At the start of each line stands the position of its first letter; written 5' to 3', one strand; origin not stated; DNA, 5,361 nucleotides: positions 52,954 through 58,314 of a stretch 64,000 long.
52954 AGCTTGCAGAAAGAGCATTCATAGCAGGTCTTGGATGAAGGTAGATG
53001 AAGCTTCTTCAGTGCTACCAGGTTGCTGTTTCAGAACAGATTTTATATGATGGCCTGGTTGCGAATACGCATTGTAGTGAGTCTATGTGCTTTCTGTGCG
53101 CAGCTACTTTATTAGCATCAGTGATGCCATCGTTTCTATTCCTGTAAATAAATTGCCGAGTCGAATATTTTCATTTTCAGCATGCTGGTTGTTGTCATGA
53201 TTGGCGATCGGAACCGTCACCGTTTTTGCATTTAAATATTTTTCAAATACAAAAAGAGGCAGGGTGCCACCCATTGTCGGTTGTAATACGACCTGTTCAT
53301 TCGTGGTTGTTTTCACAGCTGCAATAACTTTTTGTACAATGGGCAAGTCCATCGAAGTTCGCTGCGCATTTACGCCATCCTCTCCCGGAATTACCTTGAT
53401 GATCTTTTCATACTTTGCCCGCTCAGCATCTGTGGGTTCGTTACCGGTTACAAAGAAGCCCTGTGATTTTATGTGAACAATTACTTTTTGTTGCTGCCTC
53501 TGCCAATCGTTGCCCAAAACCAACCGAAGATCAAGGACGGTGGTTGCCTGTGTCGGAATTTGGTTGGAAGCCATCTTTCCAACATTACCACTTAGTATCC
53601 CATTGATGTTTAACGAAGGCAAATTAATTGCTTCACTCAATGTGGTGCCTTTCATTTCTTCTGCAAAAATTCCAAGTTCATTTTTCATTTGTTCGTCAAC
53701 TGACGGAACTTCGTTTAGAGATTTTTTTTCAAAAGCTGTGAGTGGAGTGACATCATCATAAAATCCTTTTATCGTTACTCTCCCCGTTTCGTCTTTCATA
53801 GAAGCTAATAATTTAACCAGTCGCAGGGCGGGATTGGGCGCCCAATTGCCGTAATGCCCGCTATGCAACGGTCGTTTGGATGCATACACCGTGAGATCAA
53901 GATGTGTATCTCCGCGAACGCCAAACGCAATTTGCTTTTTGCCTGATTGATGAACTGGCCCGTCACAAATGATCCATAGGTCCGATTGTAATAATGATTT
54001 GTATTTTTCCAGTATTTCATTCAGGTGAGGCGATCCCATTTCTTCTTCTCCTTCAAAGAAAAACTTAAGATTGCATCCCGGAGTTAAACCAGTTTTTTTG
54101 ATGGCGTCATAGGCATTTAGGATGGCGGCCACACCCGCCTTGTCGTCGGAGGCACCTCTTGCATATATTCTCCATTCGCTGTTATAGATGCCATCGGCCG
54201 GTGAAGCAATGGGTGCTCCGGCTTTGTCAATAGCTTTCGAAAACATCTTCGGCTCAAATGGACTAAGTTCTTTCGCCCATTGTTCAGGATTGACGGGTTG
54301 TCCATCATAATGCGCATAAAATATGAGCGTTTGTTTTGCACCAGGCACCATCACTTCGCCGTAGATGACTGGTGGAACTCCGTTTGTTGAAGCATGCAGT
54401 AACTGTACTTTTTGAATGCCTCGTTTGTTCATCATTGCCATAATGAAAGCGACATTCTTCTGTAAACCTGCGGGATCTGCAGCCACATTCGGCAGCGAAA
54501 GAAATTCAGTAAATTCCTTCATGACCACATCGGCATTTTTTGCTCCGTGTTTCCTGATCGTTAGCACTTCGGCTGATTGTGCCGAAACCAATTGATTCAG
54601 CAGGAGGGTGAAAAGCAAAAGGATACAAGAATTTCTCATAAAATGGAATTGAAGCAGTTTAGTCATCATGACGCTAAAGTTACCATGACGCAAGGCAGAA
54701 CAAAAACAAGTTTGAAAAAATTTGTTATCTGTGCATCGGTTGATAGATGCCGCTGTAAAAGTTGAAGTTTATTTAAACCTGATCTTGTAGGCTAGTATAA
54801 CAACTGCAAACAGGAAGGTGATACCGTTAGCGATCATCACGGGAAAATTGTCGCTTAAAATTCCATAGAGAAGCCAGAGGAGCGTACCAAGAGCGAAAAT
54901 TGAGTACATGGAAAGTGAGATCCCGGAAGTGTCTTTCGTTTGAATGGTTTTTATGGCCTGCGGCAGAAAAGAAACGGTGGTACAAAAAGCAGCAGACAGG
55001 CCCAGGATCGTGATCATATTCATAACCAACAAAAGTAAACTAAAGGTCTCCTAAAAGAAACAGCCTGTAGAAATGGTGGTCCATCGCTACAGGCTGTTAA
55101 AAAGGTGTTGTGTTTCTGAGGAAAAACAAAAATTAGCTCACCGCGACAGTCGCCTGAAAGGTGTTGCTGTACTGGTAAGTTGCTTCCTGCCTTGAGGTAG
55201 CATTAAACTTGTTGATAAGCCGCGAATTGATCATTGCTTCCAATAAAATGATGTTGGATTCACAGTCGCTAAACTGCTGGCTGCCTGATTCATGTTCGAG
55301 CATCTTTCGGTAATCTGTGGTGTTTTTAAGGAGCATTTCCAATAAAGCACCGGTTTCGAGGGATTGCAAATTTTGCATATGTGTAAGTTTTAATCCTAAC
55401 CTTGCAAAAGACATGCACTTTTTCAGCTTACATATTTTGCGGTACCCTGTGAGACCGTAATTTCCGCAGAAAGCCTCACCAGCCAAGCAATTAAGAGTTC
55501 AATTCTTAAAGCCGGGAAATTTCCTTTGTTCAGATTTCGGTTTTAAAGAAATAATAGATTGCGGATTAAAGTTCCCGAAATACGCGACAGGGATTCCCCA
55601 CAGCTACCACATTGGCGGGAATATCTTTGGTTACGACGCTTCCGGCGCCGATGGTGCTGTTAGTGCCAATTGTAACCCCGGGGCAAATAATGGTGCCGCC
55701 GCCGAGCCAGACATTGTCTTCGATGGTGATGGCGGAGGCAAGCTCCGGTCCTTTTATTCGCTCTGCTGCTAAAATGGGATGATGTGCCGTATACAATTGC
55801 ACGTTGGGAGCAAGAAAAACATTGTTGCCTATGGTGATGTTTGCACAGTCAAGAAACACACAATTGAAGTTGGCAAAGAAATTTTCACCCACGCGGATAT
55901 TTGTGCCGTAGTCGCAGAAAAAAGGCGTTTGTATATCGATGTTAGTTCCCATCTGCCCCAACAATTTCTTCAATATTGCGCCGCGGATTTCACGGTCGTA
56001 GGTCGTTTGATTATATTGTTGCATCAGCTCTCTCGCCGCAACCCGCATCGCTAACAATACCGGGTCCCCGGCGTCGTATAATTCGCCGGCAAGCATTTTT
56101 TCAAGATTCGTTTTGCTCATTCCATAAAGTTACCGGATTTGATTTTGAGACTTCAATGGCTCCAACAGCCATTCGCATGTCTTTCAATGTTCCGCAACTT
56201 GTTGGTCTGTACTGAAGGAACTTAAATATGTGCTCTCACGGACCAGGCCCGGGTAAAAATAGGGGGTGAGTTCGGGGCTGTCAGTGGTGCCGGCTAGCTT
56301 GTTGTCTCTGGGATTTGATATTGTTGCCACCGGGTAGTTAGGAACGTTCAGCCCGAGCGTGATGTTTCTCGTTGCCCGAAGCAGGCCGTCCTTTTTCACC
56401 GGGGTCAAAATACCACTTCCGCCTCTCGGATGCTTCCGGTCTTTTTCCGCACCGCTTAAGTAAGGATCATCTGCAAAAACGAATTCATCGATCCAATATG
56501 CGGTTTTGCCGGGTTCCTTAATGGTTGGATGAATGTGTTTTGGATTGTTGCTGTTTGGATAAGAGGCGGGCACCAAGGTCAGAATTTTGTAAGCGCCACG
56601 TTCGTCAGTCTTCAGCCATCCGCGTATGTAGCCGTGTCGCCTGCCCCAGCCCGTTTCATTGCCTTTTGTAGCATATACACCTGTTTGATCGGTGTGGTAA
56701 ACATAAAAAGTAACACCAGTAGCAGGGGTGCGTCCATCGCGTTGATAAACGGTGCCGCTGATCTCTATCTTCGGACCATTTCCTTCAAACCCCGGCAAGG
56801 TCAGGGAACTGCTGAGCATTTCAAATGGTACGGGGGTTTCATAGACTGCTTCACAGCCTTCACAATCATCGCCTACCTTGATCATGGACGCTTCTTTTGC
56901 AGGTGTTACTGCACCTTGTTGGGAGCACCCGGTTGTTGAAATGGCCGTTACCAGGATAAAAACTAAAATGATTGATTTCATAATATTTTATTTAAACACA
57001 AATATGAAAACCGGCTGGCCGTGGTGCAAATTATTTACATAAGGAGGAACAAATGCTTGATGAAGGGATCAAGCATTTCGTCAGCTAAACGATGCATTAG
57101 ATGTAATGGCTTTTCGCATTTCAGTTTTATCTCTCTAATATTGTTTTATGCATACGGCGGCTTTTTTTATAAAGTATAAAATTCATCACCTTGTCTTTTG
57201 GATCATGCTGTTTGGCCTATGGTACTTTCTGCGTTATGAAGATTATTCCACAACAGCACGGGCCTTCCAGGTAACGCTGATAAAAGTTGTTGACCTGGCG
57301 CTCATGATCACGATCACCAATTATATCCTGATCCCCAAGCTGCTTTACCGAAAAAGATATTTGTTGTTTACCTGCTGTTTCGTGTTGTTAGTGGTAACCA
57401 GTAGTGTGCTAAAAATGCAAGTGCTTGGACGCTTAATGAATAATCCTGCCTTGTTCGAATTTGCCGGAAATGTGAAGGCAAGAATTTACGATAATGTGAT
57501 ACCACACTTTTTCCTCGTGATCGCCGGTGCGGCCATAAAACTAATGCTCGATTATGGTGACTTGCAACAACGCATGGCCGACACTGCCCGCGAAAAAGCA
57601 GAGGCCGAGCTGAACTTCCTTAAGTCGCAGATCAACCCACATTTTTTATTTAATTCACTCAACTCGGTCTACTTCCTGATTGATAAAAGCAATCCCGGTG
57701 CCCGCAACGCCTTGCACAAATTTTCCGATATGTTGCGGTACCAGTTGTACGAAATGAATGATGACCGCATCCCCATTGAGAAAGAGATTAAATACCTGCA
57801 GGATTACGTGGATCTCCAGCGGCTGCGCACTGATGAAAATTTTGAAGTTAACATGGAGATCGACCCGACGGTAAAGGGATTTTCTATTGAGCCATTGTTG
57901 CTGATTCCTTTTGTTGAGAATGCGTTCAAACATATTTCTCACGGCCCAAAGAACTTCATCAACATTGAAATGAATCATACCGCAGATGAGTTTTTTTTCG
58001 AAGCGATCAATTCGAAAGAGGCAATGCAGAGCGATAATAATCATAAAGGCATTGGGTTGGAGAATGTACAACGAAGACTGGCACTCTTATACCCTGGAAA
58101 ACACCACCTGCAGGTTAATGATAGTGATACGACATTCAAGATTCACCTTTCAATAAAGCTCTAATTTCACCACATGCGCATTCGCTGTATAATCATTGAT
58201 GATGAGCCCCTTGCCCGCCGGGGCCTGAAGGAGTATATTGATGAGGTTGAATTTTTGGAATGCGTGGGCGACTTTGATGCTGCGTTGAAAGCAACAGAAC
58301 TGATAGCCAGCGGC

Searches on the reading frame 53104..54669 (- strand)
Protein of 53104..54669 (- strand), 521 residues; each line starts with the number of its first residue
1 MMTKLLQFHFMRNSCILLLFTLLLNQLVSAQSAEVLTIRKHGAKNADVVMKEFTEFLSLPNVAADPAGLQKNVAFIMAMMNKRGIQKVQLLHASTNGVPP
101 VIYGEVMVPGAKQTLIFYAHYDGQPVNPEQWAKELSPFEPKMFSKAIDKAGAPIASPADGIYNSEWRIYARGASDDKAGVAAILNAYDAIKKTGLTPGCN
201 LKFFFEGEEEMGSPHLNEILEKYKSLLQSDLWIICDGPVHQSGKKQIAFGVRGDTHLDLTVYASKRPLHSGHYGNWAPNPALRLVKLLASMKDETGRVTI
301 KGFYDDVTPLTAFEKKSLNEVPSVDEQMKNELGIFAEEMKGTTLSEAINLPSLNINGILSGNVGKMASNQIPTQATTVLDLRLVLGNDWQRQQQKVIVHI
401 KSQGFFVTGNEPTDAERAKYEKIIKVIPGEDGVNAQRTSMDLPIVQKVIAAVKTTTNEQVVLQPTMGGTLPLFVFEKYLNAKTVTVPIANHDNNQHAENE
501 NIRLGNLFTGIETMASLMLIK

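Call 51: search_protein_families(library=pfam, proteins=[window:53104-54669:-], max_evalue=0.0001)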
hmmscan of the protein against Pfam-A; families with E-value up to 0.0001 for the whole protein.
window:53104-54669:- (521 aa): 3 families
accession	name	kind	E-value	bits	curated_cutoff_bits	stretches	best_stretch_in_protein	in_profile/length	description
PF01546.33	Peptidase_M20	-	1.2e-20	74.8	24.6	1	116-518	1-204/206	Peptidase family M20/M25/M40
PF07687.19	M20_dimer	-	2.1e-09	37.7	21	1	260-402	10-101/107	Peptidase dimerisation domain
PF04389.22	Peptidase_M28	-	5.4e-05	23.4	21.3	0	109-216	8-76/193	Peptidase family M28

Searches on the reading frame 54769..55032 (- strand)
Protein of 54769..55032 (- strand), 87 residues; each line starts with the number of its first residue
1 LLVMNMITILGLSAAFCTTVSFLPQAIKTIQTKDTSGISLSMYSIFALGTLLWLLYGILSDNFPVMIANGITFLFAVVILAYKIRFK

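Call 7: search_protein_families(library=pfam, proteins=[window:54769-55032:-], max_evalue=0.01)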
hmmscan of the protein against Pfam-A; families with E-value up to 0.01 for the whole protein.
window:54769-55032:- (87 aa): 2 families
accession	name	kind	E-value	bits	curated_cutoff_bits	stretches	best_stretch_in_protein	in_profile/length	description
PF04193.19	PQ-loop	-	3.8e-13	49.4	22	1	7-64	2-59/61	PQ loop repeat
PF03083.21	MtN3_slv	-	1.1e-08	35.4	23.7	1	7-80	3-76/87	Sugar efflux transporter for intercellular exchange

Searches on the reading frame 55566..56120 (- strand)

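Call 7: search_protein_families(library=pfam, proteins=[window:55566-56120:-], max_evalue=0.01)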
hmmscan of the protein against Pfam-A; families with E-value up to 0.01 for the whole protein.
window:55566-56120:- (184 aa): 4 families
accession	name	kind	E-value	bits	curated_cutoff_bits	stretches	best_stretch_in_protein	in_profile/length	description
PF12464.13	Mac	-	2.9e-19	69.5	22.1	1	8-58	1-53/53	Maltose acetyltransferase hexapeptide capping motif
PF00132.30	Hexapep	-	4.1e-14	52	27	1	131-165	2-36/36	Bacterial transferase hexapeptide (six repeats)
PF14602.12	Hexapep_2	-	1.2e-08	35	27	1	131-165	2-34/34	Hexapeptide repeat of succinyl-transferase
PF25084.1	LbH_EIF2B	-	0.00096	19.6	54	1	121-167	52-97/105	EIF2B subunit epsilon LbH domain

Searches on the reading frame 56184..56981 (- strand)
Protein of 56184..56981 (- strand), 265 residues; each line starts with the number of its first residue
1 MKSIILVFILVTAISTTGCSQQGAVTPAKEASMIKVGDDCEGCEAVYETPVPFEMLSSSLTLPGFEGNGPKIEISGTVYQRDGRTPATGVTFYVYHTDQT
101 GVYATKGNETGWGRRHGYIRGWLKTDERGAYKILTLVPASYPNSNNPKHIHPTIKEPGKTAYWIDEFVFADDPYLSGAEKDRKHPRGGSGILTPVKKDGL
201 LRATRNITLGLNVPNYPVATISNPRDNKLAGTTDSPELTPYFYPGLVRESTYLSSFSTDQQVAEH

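Call 7: search_protein_families(library=pfam, proteins=[window:56184-56981:-], max_evalue=0.01)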
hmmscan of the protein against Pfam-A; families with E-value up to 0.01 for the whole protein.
window:56184-56981:- (265 aa): 1 family
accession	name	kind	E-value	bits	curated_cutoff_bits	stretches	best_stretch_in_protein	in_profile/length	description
PF00775.27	Dioxygenase_C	-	1.4e-08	34.8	27.3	1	67-159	25-130/182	Dioxygenase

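Call 47: search_protein_families(library=ncbifam, proteins=[window:56184-56981:-], max_evalue=0.01)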
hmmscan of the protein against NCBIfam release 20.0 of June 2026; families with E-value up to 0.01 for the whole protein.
window:56184-56981:- (265 aa): 4 families
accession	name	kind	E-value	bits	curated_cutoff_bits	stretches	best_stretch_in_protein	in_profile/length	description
TIGR02422.1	protocat_beta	equivalog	4.8e-06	26.4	296.4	1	66-175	55-169/220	protocatechuate 3,4-dioxygenase subunit beta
TIGR02465.1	chlorocat_1_2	equivalog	2.5e-05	23.6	359.25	1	69-142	97-164/246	chlorocatechol 1,2-dioxygenase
TIGR02438.1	catachol_actin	equivalog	0.00023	20.4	404.4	1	57-142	117-198/281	catechol 1,2-dioxygenase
TIGR02439.1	catechol_proteo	equivalog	0.00036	19.6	392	1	69-145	126-197/285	catechol 1,2-dioxygenase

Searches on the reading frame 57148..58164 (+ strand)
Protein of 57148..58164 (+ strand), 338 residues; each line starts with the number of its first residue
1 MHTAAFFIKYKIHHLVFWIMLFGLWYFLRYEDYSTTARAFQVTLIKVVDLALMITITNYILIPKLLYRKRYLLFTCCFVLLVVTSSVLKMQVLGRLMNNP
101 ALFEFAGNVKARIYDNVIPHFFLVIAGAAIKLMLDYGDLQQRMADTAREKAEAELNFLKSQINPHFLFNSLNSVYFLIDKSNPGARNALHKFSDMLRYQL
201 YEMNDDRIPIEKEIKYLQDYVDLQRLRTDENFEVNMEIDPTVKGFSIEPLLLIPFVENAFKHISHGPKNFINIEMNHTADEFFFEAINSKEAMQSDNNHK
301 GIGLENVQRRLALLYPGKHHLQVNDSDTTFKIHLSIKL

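Call 7: search_protein_families(library=pfam, proteins=[window:57148-58164:+], max_evalue=0.01)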
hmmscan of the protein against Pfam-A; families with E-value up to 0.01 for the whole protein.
window:57148-58164:+ (338 aa): 1 family
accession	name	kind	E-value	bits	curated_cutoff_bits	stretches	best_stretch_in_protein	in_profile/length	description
PF06580.19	His_kinase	-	2.9e-25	88.8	25.2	1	153-232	1-81/81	Histidine kinase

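Call 47: search_protein_families(library=ncbifam, proteins=[window:57148-58164:+], max_evalue=0.01)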
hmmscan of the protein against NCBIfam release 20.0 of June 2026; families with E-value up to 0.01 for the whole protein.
window:57148-58164:+ (338 aa): 0 families
